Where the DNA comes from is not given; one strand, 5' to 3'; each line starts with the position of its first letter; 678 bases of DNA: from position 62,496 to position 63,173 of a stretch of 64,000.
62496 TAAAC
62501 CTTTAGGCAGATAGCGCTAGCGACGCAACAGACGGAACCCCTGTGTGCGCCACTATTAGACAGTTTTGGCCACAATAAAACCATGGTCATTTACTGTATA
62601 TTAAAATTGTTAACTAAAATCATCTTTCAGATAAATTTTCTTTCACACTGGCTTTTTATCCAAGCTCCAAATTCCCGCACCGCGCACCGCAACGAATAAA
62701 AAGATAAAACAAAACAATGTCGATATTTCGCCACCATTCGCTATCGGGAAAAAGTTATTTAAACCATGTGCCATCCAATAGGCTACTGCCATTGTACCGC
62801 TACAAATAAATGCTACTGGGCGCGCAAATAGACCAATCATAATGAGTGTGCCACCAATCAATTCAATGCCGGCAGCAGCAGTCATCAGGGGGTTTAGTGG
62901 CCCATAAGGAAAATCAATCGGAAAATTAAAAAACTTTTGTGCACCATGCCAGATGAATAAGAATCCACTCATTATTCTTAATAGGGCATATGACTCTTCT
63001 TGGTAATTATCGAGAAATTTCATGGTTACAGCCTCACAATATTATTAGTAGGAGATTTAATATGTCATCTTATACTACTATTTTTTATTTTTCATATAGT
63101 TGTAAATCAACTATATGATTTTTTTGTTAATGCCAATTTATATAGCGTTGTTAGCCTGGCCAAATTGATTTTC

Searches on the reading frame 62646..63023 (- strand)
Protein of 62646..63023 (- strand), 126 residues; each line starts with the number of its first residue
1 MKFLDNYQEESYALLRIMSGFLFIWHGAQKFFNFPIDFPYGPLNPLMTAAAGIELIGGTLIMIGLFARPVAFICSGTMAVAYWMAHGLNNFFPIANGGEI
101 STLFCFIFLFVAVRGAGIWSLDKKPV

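Call 54: search_protein_families(library=pfam, proteins=[window:62646-63023:-], max_evalue=0.01)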
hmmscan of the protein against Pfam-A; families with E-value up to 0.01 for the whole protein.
window:62646-63023:- (126 aa): 1 family
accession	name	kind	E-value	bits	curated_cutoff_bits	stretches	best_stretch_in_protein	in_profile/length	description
PF07681.17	DoxX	-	4.7e-12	46.8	23.6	1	13-87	3-85/85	DoxX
